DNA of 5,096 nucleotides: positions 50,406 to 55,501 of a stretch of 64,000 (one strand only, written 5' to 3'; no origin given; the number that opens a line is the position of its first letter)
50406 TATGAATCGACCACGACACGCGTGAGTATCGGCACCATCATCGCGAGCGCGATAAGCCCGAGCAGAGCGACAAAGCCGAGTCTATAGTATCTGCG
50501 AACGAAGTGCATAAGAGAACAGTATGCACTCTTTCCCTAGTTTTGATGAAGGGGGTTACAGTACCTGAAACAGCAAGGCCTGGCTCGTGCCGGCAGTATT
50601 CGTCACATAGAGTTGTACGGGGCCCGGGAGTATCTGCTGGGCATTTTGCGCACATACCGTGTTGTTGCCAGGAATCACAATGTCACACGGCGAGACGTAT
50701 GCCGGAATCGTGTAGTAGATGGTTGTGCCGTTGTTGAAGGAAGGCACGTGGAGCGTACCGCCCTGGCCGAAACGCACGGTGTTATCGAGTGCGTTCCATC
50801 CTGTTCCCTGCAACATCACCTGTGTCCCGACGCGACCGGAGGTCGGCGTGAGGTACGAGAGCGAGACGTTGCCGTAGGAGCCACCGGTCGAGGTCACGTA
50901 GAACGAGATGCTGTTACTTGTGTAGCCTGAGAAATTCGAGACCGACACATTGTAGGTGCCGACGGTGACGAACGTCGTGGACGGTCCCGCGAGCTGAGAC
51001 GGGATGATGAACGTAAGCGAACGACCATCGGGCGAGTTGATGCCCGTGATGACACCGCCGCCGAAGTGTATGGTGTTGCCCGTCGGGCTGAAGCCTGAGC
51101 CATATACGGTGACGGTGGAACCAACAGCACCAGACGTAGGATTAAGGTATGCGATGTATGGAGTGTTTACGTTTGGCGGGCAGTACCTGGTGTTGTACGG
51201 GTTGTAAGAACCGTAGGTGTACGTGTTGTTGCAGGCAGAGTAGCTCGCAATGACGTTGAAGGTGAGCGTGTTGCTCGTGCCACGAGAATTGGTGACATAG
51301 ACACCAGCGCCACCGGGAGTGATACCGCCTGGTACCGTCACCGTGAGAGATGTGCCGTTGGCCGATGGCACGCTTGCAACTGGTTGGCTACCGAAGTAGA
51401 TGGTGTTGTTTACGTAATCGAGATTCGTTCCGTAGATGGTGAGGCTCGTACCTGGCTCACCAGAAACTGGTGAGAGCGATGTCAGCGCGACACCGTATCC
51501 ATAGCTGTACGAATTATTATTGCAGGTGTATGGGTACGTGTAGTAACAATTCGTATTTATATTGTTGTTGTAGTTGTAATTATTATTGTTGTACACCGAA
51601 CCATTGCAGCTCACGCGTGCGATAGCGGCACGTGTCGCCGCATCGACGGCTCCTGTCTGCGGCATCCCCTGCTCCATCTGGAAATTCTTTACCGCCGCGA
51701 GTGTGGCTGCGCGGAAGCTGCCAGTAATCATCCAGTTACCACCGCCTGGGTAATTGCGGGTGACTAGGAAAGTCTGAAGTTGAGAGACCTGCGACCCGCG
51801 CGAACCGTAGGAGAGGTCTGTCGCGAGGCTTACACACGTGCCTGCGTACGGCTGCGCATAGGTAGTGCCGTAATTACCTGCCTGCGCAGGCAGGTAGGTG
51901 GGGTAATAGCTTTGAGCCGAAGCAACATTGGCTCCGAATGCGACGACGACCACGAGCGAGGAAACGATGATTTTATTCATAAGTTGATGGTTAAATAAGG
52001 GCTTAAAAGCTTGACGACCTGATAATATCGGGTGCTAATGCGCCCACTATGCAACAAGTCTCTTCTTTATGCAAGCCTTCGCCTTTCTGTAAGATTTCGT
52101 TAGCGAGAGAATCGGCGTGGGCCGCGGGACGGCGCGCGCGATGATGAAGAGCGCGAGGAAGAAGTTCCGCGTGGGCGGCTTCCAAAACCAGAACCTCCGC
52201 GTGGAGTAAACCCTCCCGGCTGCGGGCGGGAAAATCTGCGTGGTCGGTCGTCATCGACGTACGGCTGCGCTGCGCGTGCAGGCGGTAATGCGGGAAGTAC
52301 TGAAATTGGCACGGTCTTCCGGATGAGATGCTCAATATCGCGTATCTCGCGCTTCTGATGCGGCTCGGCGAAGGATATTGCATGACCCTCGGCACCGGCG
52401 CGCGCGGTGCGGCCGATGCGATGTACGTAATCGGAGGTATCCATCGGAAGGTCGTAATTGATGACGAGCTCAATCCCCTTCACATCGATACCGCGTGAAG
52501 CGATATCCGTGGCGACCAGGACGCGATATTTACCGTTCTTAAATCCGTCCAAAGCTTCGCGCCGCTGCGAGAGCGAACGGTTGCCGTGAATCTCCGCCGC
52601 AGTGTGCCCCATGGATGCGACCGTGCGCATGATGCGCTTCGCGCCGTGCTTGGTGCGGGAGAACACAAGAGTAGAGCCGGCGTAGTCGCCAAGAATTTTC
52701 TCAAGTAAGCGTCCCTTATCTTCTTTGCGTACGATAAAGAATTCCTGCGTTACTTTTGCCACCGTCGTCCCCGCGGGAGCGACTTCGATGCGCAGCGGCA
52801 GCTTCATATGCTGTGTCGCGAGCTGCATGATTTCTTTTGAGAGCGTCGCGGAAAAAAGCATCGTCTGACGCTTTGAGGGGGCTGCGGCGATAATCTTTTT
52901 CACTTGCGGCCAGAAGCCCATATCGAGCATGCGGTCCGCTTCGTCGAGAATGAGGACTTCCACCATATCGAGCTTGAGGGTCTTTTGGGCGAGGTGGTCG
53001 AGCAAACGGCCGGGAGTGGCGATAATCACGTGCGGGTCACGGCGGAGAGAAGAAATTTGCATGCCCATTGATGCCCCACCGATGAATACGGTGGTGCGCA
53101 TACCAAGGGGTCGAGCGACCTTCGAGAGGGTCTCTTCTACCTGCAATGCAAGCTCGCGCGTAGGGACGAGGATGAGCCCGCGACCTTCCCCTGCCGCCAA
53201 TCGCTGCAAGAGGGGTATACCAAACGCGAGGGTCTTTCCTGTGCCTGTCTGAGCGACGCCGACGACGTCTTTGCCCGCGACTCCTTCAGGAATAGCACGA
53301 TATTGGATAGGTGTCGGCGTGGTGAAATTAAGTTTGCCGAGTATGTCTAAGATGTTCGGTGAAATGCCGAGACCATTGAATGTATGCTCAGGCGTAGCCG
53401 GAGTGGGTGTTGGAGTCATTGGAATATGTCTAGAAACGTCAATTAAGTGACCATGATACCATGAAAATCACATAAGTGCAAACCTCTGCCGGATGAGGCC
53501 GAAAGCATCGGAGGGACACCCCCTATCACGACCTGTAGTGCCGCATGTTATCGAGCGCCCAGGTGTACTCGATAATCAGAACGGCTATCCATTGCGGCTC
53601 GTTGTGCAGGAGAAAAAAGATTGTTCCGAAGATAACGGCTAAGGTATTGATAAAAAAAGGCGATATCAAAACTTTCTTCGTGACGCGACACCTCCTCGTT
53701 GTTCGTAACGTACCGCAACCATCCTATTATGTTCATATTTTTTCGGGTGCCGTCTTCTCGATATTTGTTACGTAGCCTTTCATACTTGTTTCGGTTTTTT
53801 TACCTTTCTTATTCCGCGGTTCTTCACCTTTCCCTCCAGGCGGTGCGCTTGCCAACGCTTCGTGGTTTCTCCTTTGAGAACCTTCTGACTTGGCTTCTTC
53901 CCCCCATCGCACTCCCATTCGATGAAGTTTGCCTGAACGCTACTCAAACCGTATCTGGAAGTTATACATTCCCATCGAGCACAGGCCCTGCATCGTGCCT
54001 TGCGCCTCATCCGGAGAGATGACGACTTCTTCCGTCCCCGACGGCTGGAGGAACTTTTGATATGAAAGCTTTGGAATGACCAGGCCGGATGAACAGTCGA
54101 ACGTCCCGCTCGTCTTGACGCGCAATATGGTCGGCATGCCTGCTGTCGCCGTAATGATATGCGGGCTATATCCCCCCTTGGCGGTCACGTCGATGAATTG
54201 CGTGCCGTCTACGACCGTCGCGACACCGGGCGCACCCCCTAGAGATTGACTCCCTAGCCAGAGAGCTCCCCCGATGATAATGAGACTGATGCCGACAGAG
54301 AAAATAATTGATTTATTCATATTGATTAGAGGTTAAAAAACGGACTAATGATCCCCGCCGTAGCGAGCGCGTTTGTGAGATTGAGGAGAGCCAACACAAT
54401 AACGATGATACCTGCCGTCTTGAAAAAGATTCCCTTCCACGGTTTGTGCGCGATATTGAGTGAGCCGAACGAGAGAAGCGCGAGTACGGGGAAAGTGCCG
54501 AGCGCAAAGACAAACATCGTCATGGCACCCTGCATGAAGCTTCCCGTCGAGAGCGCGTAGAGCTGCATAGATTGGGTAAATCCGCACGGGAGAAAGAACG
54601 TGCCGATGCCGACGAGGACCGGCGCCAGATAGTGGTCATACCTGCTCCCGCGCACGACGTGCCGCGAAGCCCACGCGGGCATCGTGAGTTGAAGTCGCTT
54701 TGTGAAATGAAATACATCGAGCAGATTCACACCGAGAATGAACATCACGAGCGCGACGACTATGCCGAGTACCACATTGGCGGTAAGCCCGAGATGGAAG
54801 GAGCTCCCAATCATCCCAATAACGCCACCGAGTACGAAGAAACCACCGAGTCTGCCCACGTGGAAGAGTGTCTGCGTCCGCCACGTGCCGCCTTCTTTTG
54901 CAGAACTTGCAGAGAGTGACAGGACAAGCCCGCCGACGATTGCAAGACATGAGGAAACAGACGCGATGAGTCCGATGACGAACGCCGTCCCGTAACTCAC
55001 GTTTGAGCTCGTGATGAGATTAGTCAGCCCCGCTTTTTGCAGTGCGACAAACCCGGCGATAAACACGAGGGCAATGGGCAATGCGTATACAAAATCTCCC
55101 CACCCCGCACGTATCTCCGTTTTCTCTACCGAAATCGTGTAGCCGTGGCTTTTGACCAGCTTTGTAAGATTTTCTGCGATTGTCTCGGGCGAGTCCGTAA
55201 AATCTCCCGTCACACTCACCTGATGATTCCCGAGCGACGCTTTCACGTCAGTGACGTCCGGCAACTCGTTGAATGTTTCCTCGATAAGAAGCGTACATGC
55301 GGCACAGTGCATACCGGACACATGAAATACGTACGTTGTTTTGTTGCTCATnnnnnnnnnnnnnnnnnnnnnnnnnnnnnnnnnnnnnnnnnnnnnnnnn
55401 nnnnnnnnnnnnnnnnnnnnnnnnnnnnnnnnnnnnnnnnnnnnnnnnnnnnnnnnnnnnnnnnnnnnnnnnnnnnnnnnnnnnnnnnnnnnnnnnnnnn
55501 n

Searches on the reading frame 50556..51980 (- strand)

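Call 63: search_protein_families(library=pfam, proteins=[window:50556-51980:-], max_evalue=0.001)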
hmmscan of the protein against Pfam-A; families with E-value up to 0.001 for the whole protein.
window:50556-51980:- (474 aa): 2 families
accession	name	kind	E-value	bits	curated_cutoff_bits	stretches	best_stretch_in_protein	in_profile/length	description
PF01833.30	TIG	-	2.2e-18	66.5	20.9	2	166-241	3-82/84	IPT/TIG domain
PF01471.23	PG_binding_1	-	8.1e-12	45.6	23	1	61-120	1-57/57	Putative peptidoglycan binding domain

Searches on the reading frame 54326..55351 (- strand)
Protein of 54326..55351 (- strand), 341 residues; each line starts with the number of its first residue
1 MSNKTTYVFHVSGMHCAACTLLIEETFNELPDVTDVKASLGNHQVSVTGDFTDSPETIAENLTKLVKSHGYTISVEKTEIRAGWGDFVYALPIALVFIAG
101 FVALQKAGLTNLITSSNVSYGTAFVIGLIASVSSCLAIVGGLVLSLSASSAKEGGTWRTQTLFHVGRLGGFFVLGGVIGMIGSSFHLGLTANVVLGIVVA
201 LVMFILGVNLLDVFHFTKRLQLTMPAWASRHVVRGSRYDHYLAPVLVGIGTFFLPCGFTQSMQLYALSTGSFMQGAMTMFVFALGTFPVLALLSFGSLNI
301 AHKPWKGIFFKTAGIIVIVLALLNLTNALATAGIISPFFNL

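Call 63: search_protein_families(library=pfam, proteins=[window:54326-55351:-], max_evalue=0.001)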
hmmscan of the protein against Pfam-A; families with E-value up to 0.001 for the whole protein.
window:54326-55351:- (341 aa): 2 families
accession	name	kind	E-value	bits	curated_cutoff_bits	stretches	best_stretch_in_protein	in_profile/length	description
PF13386.12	DsbD_2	-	5.3e-30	105.2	24.9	1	122-322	1-198/199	Cytochrome C biogenesis protein transmembrane region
PF00403.32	HMA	-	2.6e-14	53.8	24.8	1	8-67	1-61/62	Heavy-metal-associated domain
